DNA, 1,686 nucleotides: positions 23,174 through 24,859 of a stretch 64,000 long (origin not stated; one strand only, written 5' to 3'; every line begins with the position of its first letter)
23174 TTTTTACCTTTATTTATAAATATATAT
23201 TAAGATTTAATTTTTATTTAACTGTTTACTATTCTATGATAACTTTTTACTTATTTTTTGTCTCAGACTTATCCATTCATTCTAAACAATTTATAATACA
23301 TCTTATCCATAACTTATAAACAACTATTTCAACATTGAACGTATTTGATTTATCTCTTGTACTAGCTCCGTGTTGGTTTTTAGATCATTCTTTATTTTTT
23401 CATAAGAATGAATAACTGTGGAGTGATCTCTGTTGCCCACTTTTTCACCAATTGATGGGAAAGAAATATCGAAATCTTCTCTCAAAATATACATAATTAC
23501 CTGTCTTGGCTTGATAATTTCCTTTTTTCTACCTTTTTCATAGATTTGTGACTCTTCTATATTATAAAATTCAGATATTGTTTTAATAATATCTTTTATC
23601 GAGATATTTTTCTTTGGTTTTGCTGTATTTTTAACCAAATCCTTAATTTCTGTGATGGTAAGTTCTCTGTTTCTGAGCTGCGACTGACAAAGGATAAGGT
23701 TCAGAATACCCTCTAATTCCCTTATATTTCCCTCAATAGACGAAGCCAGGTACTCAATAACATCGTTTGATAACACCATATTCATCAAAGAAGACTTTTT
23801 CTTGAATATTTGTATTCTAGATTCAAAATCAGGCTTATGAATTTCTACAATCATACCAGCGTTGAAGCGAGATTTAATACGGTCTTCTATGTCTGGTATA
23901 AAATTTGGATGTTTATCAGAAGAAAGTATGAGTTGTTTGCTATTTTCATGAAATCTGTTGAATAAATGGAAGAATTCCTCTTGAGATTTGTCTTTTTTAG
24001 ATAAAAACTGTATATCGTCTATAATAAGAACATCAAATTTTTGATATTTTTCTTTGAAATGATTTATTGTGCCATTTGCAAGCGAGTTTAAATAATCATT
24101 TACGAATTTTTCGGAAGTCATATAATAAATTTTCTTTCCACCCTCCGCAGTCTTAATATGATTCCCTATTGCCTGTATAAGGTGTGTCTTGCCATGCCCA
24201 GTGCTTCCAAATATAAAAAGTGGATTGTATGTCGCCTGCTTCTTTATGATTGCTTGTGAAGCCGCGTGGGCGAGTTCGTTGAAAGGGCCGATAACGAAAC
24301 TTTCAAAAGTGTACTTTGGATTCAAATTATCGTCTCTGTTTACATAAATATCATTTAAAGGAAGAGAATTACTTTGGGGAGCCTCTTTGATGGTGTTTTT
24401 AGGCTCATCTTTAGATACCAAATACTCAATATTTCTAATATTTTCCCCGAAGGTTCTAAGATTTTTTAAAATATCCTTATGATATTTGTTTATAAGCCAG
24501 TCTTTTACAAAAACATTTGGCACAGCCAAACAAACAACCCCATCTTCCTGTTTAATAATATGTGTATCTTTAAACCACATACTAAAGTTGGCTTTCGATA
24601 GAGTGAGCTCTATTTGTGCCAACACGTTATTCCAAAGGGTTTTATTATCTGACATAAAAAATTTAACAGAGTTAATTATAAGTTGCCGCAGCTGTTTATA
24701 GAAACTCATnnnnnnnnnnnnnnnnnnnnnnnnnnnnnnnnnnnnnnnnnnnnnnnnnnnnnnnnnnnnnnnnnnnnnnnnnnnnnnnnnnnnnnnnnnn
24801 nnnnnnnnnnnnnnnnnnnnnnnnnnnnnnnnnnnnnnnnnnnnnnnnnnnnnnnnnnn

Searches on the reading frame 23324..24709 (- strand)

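Call 95: search_protein_families(library=pfam, proteins=[window:23324-24709:-], max_evalue=0.000001)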
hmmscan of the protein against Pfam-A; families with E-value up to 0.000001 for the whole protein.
window:23324-24709:- (461 aa): 5 families
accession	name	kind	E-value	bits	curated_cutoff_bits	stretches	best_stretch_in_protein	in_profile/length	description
PF00308.24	Bac_DnaA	-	3.8e-62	209.7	23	1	129-288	1-161/162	Bacterial DnaA ATPAse domain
PF08299.17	Bac_DnaA_C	-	8.3e-25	87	31.5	1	371-439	1-69/69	Bacterial dnaA protein helix-turn-helix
PF11638.13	DnaA_N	-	1.2e-14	54.2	24.6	1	24-84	2-63/65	DnaA N-terminal domain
PF01695.23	IstB_IS21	-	1.4e-12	48.1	24.1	1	164-266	95-194/238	IstB-like ATP binding protein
PF00004.35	AAA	-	4.7e-07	30.7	21.2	0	165-283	2-128/131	ATPase family associated with various cellular activities (AAA)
